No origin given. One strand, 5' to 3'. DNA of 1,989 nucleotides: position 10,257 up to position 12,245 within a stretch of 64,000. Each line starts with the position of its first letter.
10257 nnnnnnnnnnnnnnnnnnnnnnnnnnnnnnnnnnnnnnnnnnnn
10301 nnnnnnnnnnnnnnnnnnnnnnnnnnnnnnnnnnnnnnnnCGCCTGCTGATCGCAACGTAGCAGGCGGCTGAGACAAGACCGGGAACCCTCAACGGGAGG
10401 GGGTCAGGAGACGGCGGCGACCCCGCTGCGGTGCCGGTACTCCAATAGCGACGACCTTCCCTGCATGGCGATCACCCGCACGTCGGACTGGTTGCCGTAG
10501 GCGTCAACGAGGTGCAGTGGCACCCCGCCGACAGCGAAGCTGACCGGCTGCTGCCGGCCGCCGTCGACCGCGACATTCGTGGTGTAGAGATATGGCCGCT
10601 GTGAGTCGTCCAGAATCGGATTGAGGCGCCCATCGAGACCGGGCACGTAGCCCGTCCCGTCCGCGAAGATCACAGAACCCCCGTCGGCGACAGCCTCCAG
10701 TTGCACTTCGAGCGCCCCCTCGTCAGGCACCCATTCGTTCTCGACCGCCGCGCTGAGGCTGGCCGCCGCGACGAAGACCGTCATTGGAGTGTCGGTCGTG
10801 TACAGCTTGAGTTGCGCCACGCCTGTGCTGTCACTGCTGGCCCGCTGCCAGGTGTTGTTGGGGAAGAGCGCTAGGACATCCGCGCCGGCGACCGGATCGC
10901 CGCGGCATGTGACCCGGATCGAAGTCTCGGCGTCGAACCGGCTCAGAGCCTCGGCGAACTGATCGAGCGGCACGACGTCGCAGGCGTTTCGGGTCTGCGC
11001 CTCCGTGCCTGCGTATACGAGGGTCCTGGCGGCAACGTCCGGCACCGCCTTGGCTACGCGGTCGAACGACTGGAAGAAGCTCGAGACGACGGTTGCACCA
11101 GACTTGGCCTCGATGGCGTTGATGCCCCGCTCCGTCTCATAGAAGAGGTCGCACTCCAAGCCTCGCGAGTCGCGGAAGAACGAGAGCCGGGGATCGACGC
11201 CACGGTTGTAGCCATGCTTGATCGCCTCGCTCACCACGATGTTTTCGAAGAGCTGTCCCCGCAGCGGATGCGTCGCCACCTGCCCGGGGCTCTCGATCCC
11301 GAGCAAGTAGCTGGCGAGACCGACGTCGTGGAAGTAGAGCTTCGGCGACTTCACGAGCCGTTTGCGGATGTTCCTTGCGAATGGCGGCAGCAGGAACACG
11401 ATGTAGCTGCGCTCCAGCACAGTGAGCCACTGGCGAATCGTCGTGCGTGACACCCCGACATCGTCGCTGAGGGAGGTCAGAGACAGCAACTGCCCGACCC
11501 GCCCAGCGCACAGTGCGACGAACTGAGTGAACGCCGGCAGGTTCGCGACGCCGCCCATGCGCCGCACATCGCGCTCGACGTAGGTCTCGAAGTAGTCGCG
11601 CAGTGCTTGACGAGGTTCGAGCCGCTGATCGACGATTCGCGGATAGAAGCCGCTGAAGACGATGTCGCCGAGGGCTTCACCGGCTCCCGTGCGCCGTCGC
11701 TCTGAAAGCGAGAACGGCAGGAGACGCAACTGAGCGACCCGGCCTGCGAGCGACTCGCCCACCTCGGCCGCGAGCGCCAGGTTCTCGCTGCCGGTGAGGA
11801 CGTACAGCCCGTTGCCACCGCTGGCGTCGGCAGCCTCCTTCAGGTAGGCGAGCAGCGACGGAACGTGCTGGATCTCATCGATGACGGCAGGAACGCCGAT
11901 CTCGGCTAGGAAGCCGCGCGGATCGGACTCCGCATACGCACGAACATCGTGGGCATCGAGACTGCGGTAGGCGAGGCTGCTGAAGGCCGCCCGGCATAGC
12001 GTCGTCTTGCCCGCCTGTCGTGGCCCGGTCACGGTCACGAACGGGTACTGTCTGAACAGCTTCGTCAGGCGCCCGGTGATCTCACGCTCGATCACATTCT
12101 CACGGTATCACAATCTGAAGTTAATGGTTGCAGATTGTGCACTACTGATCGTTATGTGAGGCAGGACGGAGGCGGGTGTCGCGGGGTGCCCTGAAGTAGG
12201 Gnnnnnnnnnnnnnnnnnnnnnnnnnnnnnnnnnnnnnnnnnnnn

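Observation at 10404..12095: Over-long AAA+/DUF4143 ATPase with a nuclease-like motif and an unassigned C-terminal domain, co-oriented directly upstream of Type III mod-res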

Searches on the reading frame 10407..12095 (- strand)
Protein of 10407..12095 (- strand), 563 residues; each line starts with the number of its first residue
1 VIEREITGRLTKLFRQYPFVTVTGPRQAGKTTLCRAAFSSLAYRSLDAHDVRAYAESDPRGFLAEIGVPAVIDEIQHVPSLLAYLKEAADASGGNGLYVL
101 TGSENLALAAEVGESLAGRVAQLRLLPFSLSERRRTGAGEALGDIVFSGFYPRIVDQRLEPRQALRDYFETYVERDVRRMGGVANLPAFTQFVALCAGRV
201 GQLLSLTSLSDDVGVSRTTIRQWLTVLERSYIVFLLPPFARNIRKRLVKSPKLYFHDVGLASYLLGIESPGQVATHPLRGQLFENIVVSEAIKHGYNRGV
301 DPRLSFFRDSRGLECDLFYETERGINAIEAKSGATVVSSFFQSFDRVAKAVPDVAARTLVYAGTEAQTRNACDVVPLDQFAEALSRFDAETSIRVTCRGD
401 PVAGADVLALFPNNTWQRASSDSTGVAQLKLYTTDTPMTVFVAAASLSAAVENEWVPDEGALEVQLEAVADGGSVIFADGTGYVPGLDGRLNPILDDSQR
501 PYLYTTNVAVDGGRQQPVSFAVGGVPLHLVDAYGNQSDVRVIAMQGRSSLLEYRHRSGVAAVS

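Call 6: search_protein_families(library=pfam, proteins=[window:10407-12095:-], max_evalue=0.1)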
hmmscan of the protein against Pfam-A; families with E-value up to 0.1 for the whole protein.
window:10407-12095:- (563 aa): 5 families
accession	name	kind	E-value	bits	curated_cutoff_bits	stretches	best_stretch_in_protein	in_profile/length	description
PF13635.12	DUF4143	-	3.6e-46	157.2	28.1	1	174-333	1-160/160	Domain of unknown function (DUF4143)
PF13173.12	AAA_14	-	1.4e-23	83.7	27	1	18-132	3-127/129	AAA domain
PF13401.12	AAA_22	-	0.00014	22.6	27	1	18-66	6-54/130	AAA domain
PF13191.12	AAA_16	-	0.0003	21.8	32.6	1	9-50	15-52/167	AAA ATPase domain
PF00392.27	GntR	-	0.0073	16.4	27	1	199-234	19-55/64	Bacterial regulatory proteins, gntR family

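Call 7: search_protein_families(library=padloc, proteins=[window:10407-12095:-], max_evalue=0.1)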
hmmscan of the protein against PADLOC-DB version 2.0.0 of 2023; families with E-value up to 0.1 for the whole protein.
window:10407-12095:- (563 aa): 9 families
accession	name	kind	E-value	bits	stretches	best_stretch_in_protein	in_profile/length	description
PDLC04790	PDC-S01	-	1e-92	309.1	1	1-380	11-417/422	-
PDLC04789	PDC-S01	-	3.7e-57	192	1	1-346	1-354/375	-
PDLC04787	PDC-S01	-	3.3e-31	106.6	1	1-297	10-329/412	-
PDLC04791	PDC-S01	-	4.6e-26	89.4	1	5-346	5-365/395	-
PDLC04786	PDC-S01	-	2.4e-10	37.8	1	249-344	304-398/439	-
PDLC04788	PDC-S01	-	1.9e-09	34.9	1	177-337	220-387/448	-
PDLC04792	PDC-S01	-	5.6e-08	29.8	1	251-336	305-388/452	-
PDLC04140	mad8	-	0.0056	14.2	1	14-44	24-54/314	mads_8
PDLC04133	mad1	-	0.02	13.2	1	201-224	3-26/60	mads_1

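Call 8: search_protein_families(library=ncbifam, proteins=[window:10407-12095:-], max_evalue=0.1)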
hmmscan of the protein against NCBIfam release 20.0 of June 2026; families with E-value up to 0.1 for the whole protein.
window:10407-12095:- (563 aa): 0 families

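Call 9: find_homologous_proteins(query=window:10407-12095:-, max_evalue=0.00001)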
Query window:10407-12095:- (563 aa): 7638 proteins with E <= 0.00001 among 8000 candidates; the best 120 are listed.
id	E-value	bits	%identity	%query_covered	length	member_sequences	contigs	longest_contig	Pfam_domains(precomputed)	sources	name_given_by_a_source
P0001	0.0e+0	1247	100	100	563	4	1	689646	PF13173.13,PF13635.13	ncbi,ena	-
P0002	0.0e+0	1117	90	100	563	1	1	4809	PF13173.13,PF13635.13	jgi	jgi:hypothetical protein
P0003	0.0e+0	1110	90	100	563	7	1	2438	PF13173.13,PF13635.13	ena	-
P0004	0.0e+0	1059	86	99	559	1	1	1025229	PF13173.13,PF13635.13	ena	-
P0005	0.0e+0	1051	85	99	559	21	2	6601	PF13173.13,PF13635.13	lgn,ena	-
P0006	0.0e+0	1045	85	99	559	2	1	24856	PF13173.13,PF13635.13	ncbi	-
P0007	3.3e-294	994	80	98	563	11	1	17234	PF13173.13,PF13635.13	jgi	-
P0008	2.7e-293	991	80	98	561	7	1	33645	PF13173.13,PF13635.13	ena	-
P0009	1.9e-279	946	75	98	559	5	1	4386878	PF13173.13,PF13635.13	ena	-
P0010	3.9e-275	931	75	99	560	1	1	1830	PF13173.13,PF13635.13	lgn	-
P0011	6.2e-271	918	74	99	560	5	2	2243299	PF13173.13,PF13635.13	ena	-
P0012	4.8e-268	908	72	98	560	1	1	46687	PF13173.13,PF13635.13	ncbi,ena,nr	ncbi:MAG: DUF4143 domain-containing protein [Acidimicrobiaceae bacterium]|nr:DUF4143 domain-containi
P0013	2.0e-267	906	72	98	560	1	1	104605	PF13173.13,PF13635.13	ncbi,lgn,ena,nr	ncbi:MAG: DUF4143 domain-containing protein [Acidimicrobiaceae bacterium]|nr:DUF4143 domain-containi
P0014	4.5e-267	905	72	98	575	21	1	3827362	PF13173.13,PF13635.13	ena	-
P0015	5.1e-267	905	72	98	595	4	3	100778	PF13173.13,PF13635.13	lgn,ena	-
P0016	8.1e-267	904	74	98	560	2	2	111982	PF13173.13,PF13635.13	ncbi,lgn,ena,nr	ncbi:MAG: DUF4143 domain-containing protein [Acidimicrobiaceae bacterium]|nr:DUF4143 domain-containi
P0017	1.0e-265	900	73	96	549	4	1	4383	PF13173.13,PF13635.13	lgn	-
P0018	2.9e-264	896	72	98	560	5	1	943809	PF13173.13,PF13635.13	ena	-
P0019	3.7e-262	889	72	98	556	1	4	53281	PF13173.13,PF13635.13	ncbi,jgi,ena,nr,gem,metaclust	ncbi:MAG: DUF4143 domain-containing protein [Acidimicrobiaceae bacterium]|nr:DUF4143 domain-containi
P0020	1.5e-246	837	69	98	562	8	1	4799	PF13173.13,PF13635.13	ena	-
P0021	2.6e-243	826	67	99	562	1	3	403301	PF13173.13,PF13635.13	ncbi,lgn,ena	-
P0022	8.5e-240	815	67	98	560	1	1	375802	PF13173.13,PF13635.13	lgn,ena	-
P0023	1.4e-239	814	67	98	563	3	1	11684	PF13173.13,PF13635.13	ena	-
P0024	1.5e-237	807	67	98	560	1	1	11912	PF13173.13,PF13635.13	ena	-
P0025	1.2e-236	804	66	98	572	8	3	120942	PF13173.13,PF13635.13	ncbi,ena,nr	ncbi:MAG: DUF4143 domain-containing protein [bacterium]|nr:DUF4143 domain-containing protein [bacter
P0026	1.5e-236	804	66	98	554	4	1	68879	PF13173.13,PF13635.13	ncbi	-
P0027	1.0e-235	801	66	98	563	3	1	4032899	PF13173.13,PF13635.13,PF13401.13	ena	-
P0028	1.7e-234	797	65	99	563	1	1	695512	PF13173.13,PF13635.13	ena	-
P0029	6.1e-234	795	64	99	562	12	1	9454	PF13173.13,PF13635.13,PF13401.13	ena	-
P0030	2.0e-232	790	65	98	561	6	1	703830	PF13173.13,PF13635.13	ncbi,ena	-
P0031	9.2e-231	785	65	98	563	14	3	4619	PF13173.13,PF13635.13,PF13401.13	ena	-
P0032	1.2e-230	785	63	98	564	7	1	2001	PF13173.13,PF13635.13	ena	-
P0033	5.9e-230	782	63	98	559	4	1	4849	PF13173.13,PF13635.13,PF13191.13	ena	-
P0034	7.5e-230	782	65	98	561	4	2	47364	PF13173.13,PF13635.13,PF13401.13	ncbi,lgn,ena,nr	ncbi:MAG: ATP-binding protein [Acidimicrobiaceae bacterium]|nr:ATP-binding protein [Acidimicrobiacea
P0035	2.7e-229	780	64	98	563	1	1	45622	PF13173.13,PF13635.13,PF13401.13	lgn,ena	-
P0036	5.2e-229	779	64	98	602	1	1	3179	PF13173.13,PF13635.13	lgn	-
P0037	1.3e-227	775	64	99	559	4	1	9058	PF13173.13,PF13635.13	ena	-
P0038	1.4e-227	774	63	98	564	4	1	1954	PF13173.13,PF13635.13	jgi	-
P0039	8.1e-227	772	65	97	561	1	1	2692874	PF13173.13,PF13635.13,PF13401.13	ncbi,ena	-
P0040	2.9e-226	770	65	98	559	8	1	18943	PF13173.13,PF13635.13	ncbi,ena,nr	ncbi:MAG: DUF4143 domain-containing protein [bacterium]|nr:DUF4143 domain-containing protein [bacter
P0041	2.7e-223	760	63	98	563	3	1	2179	PF13173.13,PF13635.13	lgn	-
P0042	3.4e-221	753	62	98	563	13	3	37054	PF13173.13,PF13635.13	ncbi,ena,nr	ncbi:MAG: ATP-binding protein [Acidimicrobiaceae bacterium]|nr:ATP-binding protein [Acidimicrobiacea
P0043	3.7e-220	750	86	70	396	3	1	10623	PF13173.13,PF13635.13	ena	-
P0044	1.2e-186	639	73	69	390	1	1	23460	PF13173.13,PF13635.13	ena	-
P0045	2.8e-180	618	72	69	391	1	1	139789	PF13173.13,PF13635.13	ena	-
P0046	3.4e-179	615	71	69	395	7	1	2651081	PF13173.13,PF13635.13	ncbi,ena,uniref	ncbi:ATP-binding protein [Candidatus Poriferisodalis sp.]|uniref:ATP-binding protein n=1 Tax=Candida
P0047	7.9e-178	610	72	69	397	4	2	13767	PF13173.13,PF13635.13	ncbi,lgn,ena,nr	ncbi:MAG: ATP-binding protein [Acidimicrobiia bacterium]|nr:ATP-binding protein [Acidimicrobiia bact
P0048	4.0e-177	608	70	70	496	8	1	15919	PF13173.13,PF13635.13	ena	-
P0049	9.7e-177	607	70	70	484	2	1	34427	PF13173.13,PF13635.13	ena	-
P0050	9.1e-176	603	69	70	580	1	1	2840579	PF13173.13,PF13635.13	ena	-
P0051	9.7e-176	603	70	69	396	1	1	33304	PF13173.13,PF13635.13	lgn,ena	-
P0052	1.7e-175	603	69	70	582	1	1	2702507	PF13173.13,PF13635.13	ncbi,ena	-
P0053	8.6e-175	600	68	71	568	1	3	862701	PF13173.13,PF13635.13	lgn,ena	-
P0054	2.0e-174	599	69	70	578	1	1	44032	PF13173.13,PF13635.13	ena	-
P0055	3.5e-174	598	69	70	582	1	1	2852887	PF13173.13,PF13635.13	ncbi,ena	-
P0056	7.8e-174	597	68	72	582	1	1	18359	PF13173.13,PF13635.13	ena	-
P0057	1.1e-173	597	70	69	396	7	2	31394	PF13173.13,PF13635.13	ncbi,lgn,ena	-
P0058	1.9e-173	596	69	70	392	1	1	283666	PF13173.13,PF13635.13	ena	-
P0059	2.5e-173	595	67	73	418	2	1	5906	PF13173.13,PF13635.13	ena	-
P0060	3.0e-173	595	69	70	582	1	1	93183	PF13173.13,PF13635.13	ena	-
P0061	3.3e-173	595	68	69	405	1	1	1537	PF13173.13,PF13635.13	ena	-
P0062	5.2e-173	594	67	71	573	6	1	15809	PF13173.13,PF13635.13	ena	-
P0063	5.3e-173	594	68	69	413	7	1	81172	PF13173.13,PF13635.13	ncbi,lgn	-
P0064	9.2e-173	594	67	71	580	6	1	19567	PF13173.13,PF13635.13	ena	-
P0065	1.2e-172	593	67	70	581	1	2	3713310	PF13173.13,PF13635.13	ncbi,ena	-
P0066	1.9e-172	593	67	71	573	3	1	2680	PF13173.13,PF13635.13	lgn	-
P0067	2.2e-172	592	69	70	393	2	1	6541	PF13173.13,PF13635.13,PF13401.13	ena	-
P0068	2.5e-172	592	65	73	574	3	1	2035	PF13173.13,PF13635.13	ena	-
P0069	2.9e-172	592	67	72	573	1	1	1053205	PF13173.13,PF13635.13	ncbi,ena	-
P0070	3.2e-172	592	69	69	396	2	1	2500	PF13173.13,PF13635.13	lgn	-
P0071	4.1e-172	591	69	70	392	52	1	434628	PF13173.13,PF13635.13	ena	-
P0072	4.7e-172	591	69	69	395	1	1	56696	PF13173.13,PF13635.13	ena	-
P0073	7.7e-172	591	67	71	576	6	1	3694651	PF13173.13,PF13635.13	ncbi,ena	-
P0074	1.0e-171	590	69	69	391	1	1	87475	PF13173.13,PF13635.13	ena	-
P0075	1.1e-171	590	66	73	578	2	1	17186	PF13173.13,PF13635.13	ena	-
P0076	1.5e-171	590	66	71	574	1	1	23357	PF13173.13,PF13635.13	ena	-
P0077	2.5e-171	589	66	71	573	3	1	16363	PF13173.13,PF13635.13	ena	-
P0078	5.0e-171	588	69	70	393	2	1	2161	PF13173.13,PF13635.13,PF13401.13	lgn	-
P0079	5.3e-171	588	67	69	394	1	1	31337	PF13173.13,PF13635.13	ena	-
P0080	6.7e-171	587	66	71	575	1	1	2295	PF13173.13,PF13635.13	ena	-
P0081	6.7e-171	587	69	69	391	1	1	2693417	PF13173.13,PF13635.13,PF13191.13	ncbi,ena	-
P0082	9.3e-171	587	67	69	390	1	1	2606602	PF13173.13,PF13635.13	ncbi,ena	-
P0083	1.1e-170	587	67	70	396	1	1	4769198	PF13173.13,PF13635.13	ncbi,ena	-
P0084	1.1e-170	587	67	71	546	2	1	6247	PF13173.13,PF13635.13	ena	-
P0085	1.3e-170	586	68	70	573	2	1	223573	PF13173.13,PF13635.13,PF13191.13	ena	-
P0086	1.3e-170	586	67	70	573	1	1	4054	PF13173.13,PF13635.13,PF13191.13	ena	-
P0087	1.6e-170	586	68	69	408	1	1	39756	PF13173.13,PF13635.13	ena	-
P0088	1.7e-170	586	67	70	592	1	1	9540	PF13173.13,PF13635.13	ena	-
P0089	2.4e-170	586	66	71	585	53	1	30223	PF13173.13,PF13635.13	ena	-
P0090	3.2e-170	585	66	71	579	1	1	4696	PF13173.13,PF13635.13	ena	-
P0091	3.3e-170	585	66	71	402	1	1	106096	PF13173.13,PF13635.13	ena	-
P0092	4.2e-170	585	67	69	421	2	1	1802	PF13173.13,PF13635.13,PF13191.13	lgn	-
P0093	4.4e-170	585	66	70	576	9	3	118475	PF13173.13,PF13635.13,PF13401.13,PF13191.13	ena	-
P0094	5.3e-170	584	68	69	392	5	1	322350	PF13173.13,PF13635.13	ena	-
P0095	6.5e-170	584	65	73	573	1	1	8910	PF13173.13,PF13635.13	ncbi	-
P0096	7.8e-170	584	66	70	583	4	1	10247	PF13173.13,PF13635.13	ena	-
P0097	8.1e-170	584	68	69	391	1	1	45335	PF13173.13,PF13635.13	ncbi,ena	-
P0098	1.0e-169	584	68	69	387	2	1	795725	PF13173.13,PF13635.13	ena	-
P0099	1.1e-169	583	68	69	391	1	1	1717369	PF13173.13,PF13635.13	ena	-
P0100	1.6e-169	583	66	70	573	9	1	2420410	PF13173.13,PF13635.13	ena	-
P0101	1.7e-169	583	66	70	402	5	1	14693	PF13173.13,PF13635.13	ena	-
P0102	1.8e-169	583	67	69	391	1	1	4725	PF13173.13,PF13635.13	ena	-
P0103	2.6e-169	582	68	70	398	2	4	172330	PF13173.13,PF13635.13,PF13401.13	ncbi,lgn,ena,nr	ncbi:MAG: ATP-binding protein [Acidimicrobiia bacterium]|nr:ATP-binding protein [Acidimicrobiia bact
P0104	2.8e-169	582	67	69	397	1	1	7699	PF13173.13,PF13635.13,PF13191.13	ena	-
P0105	2.8e-169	582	67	69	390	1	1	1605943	PF13173.13,PF13635.13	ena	-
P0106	3.1e-169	582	68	69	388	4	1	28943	PF13173.13,PF13635.13,PF13191.13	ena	-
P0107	3.3e-169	582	66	70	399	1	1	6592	PF13173.13,PF13635.13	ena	-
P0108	3.7e-169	582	65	71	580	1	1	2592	PF13173.13,PF13635.13,PF13191.13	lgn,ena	-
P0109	4.1e-169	582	69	69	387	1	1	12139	PF13173.13,PF13635.13,PF13191.13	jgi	jgi:hypothetical protein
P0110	5.3e-169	581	67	69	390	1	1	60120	PF13173.13,PF13635.13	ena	-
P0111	8.6e-169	580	66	69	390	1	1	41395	PF13173.13,PF13635.13,PF13401.13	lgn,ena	-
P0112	9.9e-169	580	67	69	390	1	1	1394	PF13173.13,PF13635.13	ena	-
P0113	1.0e-168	580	67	69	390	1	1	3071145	PF13173.13,PF13635.13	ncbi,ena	-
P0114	1.1e-168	580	68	69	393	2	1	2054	PF13173.13,PF13635.13,PF13401.13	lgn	-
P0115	1.5e-168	580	66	69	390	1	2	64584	PF13173.13,PF13635.13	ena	-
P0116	1.8e-168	579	68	69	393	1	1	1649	PF13173.13,PF13635.13,PF13401.13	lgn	-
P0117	1.9e-168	579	66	69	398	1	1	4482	PF13173.13,PF13635.13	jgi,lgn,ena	-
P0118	2.0e-168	579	66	70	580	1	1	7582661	PF13173.13,PF13635.13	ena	-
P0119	2.5e-168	579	67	69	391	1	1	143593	PF13173.13,PF13635.13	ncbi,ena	-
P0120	2.5e-168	579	67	69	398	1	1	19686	PF13173.13,PF13635.13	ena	-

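Call 16: find_encoding_contigs(protein=P0001, flank=10000, max_places=3)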
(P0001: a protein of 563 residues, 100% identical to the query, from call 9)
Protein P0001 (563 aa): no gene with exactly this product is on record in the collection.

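Call 17: find_encoding_contigs(protein=P0004, flank=10000, max_places=3)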
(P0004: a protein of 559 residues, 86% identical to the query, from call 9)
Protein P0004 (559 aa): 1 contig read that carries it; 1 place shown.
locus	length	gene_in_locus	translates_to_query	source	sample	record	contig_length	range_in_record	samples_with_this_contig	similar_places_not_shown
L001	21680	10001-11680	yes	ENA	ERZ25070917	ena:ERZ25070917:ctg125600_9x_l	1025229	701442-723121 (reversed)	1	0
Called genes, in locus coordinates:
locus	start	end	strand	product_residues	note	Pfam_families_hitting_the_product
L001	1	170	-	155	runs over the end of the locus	PF00903:Glyoxalase, PF13468:Glyoxalase_3 (weak), PF13669:Glyoxalase_4, PF18029:Glyoxalase_6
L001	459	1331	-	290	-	PF13669:Glyoxalase_4 (faint), PF00903:Glyoxalase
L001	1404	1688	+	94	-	PF02604:PhdYeFM_antitox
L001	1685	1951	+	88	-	PF05016:ParE_toxin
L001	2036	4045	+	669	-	PF00355:Rieske, PF02776:TPP_enzyme_N, PF00205:TPP_enzyme_M, PF02775:TPP_enzyme_C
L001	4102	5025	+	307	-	PF00005:ABC_tran, PF02463:SMC_N (faint), PF13476:AAA_23 (faint), PF13304:AAA_21 (weak)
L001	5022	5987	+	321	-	PF12679:ABC2_membrane_2 (weak), PF12698:ABC2_membrane_3 (weak)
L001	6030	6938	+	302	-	PF00005:ABC_tran, PF13304:AAA_21 (weak)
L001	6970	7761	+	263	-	PF12730:ABC2_membrane_4 (weak)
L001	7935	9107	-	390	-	PF00497:SBP_bac_3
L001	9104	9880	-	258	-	PF00378:ECH_1, PF16113:ECH_2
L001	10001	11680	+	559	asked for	PF13173:AAA_14, PF13635:DUF4143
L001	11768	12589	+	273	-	PF00106:adh_short, PF13561:adh_short_C2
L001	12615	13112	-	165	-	PF12973:Cupin_7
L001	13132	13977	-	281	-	PF09754:PAC2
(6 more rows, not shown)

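Call 18: find_encoding_contigs(protein=P0009, flank=10000, max_places=3)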
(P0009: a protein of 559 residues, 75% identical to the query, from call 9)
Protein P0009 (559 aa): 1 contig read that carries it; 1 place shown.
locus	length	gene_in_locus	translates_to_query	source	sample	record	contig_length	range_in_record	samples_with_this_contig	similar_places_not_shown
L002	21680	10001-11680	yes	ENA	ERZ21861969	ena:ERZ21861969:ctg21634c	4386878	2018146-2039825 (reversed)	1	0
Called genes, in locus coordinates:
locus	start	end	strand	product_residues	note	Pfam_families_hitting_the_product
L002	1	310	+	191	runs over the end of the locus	-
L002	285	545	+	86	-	-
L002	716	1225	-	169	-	PF01641:SelR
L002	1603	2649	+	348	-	PF00154:RecA_N, PF08423:Rad51, PF06745:ATPase, PF27531:MT3502_N, PF21096:RecA_C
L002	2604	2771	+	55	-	-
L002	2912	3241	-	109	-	PF13744:HTH_37 (weak), PF13560:HTH_31 (weak), PF01381:HTH_3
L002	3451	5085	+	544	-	PF00919:UPF0004, PF02875:Mur_ligase_C (faint), PF04055:Radical_SAM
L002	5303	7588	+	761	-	PF00395:SLH, PF00930:DPPIV_N (faint), PF07676:PD40 (faint), PF24797:Beta-prop_WDR35_TULP_N (faint), PF25174:Beta-prop_THOC3 (faint), PF14583:Pectate_lyase22 (faint), PF26549:Tricorn_N (faint), PF26550:Tricorn_2nd, +1 more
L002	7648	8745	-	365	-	PF00196:GerE (faint), PF13384:HTH_23, PF13518:HTH_28, PF13551:HTH_29, PF13565:HTH_32, PF13358:DDE_3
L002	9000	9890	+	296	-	PF01745:IPT (weak), PF01715:IPPT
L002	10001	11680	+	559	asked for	PF13173:AAA_14, PF13635:DUF4143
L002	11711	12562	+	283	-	PF01678:DAP_epimerase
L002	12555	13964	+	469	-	PF13167:GTP-bdg_N, PF16360:GTP-bdg_M, PF03193:RsgA_GTPase (faint), PF01926:MMR_HSR1, PF19275:HflX_C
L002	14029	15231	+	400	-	PF00155:Aminotran_1_2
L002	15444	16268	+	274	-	PF14805:THDPS_N_2, PF25084:LbH_EIF2B (weak), PF00132:Hexapep (weak), PF14602:Hexapep_2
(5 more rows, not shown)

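Call 20: find_encoding_contigs(protein=P0014, flank=10000, max_places=3)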
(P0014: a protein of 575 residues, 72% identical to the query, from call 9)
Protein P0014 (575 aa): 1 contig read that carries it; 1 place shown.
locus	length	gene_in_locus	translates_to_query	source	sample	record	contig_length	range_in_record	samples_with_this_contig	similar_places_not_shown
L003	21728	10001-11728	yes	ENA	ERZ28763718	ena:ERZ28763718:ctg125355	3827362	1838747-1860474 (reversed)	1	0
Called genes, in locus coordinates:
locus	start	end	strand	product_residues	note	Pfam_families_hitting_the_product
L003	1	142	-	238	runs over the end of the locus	PF12840:HTH_20, PF16365:EutK_C (weak), PF18546:MetOD1 (weak)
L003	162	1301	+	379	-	PF01883:FeS_assembly_P, PF00142:Fer4_NifH (faint), PF01656:CbiA, PF02374:ArsA_ATPase (weak), PF09140:MipZ (weak), PF10609:ParA, PF13614:AAA_31 (weak)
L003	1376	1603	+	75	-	PF11305:DUF3107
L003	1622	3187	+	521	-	PF12282:GAF_PdtaS, PF08448:PAS_4 (weak), PF07536:HWE_HK, PF07568:HisKA_2, PF02518:HATPase_c, PF13581:HATPase_c_2 (weak)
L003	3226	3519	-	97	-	PF02467:Whib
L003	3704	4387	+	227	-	PF03009:GDPD, PF13653:GDPD_2 (weak)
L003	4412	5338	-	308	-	PF00781:DAGK_cat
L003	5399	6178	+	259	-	PF01012:ETF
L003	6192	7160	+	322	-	PF01012:ETF, PF00766:ETF_alpha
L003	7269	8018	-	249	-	PF00454:PI3_PI4_kinase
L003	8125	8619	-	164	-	PF11290:DUF3090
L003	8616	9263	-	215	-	PF00300:His_Phos_1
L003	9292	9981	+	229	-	PF03167:UDG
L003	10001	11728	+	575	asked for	PF13173:AAA_14, PF13635:DUF4143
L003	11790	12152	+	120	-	-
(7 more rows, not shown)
